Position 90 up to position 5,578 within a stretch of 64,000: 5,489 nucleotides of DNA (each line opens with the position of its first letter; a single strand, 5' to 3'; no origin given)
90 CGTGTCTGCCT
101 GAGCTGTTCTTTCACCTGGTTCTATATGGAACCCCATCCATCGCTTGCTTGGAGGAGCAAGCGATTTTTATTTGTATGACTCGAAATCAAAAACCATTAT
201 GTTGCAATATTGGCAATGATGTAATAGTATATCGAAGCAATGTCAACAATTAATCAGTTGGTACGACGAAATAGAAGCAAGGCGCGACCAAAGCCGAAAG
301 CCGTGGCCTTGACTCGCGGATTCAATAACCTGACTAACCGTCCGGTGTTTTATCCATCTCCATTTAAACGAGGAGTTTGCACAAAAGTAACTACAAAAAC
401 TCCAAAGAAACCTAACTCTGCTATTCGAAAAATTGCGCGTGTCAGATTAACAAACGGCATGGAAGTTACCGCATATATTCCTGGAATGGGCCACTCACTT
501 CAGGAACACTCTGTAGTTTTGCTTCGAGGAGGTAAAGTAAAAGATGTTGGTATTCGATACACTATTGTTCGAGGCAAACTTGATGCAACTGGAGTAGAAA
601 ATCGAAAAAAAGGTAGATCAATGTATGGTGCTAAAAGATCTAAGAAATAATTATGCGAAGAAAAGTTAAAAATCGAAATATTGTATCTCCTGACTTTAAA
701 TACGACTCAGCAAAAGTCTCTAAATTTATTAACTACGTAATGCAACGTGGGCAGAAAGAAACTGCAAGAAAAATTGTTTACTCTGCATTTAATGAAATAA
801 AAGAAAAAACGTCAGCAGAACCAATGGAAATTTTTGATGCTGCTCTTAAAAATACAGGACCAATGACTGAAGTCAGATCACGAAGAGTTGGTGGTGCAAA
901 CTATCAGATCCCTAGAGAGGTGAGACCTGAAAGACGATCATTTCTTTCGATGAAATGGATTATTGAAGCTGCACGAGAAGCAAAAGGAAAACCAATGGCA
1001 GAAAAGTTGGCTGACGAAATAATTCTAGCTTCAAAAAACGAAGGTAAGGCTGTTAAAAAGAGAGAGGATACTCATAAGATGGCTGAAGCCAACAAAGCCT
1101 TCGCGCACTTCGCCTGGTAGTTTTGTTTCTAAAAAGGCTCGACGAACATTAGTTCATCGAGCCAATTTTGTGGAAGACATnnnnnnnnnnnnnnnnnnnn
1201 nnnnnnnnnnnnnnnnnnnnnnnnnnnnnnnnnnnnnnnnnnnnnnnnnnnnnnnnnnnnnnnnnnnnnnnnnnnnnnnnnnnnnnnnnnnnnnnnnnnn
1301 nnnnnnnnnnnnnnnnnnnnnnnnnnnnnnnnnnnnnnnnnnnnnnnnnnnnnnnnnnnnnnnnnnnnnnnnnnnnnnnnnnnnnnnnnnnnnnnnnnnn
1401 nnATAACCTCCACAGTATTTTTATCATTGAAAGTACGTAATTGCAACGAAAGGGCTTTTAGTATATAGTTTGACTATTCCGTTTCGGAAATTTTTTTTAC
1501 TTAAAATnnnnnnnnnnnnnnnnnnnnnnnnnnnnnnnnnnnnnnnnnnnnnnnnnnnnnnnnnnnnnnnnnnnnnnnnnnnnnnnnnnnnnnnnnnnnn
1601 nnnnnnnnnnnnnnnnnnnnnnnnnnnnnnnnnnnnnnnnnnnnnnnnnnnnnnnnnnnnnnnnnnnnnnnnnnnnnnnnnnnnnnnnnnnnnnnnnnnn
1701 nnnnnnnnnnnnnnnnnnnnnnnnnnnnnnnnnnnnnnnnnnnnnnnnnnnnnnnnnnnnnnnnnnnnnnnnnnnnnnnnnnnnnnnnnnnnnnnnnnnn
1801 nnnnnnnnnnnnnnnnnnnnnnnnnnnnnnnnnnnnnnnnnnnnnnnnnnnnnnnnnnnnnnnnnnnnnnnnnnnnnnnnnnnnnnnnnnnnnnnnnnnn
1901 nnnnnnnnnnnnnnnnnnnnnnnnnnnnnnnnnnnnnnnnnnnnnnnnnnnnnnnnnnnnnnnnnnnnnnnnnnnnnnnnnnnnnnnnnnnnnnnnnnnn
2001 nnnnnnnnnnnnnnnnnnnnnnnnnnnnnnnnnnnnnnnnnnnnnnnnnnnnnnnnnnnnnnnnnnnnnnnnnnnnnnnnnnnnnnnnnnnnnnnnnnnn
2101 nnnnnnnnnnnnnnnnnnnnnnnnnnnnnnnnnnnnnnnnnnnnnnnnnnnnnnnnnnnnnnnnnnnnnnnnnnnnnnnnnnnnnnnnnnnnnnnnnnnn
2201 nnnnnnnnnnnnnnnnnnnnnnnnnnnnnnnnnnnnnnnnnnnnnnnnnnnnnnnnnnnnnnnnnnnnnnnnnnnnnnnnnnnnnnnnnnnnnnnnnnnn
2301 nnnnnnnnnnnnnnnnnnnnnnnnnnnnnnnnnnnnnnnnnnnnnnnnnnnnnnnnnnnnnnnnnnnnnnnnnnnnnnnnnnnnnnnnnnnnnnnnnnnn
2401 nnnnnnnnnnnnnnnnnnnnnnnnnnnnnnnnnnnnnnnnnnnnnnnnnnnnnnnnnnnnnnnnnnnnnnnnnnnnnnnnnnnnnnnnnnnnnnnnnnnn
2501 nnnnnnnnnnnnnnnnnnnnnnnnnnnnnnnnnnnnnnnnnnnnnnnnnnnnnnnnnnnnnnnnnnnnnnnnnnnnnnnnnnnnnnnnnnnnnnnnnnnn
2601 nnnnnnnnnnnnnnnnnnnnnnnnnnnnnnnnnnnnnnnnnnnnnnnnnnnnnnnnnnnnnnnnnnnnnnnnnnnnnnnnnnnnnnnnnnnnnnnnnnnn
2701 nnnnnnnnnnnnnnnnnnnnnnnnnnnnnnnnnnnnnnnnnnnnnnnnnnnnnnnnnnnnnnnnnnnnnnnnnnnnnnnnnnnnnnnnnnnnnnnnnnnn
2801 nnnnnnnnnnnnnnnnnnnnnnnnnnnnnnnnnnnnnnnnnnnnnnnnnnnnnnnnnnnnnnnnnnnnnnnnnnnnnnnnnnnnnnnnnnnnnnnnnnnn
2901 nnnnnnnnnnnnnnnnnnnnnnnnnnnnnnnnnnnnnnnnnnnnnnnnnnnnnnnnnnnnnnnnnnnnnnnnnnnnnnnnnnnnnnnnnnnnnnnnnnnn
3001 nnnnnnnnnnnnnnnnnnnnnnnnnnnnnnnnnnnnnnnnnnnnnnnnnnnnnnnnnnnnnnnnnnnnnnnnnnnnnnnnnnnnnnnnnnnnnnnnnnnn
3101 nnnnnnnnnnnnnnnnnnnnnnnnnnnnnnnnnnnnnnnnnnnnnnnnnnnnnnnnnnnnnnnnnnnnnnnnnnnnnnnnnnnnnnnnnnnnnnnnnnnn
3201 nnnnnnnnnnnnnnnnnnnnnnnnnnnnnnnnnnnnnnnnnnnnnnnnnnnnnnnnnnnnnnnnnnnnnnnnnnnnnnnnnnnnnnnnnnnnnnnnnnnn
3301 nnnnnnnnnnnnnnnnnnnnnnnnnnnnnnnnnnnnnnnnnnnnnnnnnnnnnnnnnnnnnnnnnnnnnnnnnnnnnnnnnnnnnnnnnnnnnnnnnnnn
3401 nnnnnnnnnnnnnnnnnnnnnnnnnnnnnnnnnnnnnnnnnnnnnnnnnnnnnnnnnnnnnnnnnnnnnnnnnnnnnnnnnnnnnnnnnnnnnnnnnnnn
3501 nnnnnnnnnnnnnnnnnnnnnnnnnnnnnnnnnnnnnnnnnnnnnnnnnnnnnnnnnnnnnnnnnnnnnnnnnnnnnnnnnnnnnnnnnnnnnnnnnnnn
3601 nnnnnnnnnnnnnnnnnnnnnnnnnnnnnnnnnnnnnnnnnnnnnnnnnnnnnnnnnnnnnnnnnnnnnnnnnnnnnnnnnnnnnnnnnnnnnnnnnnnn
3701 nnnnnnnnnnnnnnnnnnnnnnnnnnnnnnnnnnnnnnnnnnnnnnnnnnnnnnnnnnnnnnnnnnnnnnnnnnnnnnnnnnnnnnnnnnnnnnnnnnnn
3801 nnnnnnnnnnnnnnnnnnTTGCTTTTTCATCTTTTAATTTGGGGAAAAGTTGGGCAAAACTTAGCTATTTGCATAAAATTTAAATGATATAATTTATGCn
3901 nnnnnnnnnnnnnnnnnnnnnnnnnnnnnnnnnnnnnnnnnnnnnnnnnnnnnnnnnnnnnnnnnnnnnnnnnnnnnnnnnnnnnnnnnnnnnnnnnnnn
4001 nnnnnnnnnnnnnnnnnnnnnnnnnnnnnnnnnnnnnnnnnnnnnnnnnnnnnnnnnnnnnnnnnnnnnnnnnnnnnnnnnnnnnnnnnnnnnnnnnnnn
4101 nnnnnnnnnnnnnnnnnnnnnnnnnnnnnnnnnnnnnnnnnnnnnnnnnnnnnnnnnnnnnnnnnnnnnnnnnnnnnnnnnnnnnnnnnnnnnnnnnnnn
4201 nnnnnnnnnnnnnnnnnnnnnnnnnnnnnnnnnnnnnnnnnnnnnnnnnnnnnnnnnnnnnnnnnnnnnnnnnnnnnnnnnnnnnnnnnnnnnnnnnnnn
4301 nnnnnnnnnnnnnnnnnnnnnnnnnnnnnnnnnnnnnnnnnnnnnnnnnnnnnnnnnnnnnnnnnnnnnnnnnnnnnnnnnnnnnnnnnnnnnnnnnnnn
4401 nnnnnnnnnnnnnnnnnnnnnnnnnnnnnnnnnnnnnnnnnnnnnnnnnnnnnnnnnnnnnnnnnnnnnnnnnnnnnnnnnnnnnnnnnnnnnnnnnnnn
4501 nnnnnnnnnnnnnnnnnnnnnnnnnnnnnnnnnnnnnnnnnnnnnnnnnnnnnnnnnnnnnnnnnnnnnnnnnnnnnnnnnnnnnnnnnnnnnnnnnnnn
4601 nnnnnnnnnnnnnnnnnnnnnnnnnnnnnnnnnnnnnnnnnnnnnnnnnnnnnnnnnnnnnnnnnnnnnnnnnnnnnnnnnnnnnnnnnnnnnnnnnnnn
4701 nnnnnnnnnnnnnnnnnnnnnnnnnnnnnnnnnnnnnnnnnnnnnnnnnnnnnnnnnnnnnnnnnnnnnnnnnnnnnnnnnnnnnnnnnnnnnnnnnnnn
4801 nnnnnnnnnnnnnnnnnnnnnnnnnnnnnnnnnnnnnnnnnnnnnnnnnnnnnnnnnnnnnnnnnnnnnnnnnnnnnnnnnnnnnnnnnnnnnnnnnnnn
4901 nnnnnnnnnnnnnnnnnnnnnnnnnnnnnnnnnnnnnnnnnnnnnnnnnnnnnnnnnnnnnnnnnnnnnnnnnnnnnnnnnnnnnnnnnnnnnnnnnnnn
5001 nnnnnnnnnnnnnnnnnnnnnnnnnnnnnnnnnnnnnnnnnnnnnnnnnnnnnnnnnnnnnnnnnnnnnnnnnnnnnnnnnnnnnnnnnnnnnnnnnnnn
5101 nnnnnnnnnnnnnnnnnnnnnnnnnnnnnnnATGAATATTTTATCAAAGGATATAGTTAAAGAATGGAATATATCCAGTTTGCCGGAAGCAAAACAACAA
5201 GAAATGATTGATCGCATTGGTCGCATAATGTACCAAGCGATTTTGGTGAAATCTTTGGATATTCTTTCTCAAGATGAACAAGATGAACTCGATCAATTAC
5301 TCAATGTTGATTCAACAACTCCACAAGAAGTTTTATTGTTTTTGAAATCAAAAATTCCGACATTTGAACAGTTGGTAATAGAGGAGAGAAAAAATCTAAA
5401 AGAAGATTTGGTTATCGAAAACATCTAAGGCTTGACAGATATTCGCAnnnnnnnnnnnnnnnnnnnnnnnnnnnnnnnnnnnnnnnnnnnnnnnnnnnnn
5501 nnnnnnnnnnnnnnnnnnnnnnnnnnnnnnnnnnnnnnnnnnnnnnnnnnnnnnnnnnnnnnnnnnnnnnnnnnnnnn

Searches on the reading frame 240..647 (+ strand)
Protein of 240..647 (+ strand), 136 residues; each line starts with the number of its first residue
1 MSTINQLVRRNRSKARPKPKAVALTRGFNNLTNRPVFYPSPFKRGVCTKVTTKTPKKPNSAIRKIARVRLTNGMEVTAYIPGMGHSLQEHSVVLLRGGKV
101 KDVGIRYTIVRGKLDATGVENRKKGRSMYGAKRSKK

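Call 87: find_encoding_contigs(protein=window:240-647:+, flank=10000, max_places=10)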
Protein window:240-647:+ (136 aa): no gene with exactly this product is on record in the collection.

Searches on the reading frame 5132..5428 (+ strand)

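Call 11: search_protein_families(library=pfam, proteins=[window:5132-5428:+], max_evalue=0.01)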
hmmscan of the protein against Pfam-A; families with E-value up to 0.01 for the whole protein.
window:5132-5428:+ (98 aa): 0 families

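Call 71: search_protein_families(library=phrogs, proteins=[window:5132-5428:+], max_evalue=0.01)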
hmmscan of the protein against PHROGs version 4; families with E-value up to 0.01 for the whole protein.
window:5132-5428:+ (98 aa): 0 families

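Call 72: search_protein_families(library=padloc, proteins=[window:5132-5428:+], max_evalue=0.01)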
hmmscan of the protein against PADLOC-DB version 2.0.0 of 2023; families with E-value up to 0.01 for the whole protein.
window:5132-5428:+ (98 aa): 1 family
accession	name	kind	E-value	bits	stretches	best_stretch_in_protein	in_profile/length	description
PDLC02193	PLD_Helicase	-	0.0025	14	1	4-98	459-549/905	-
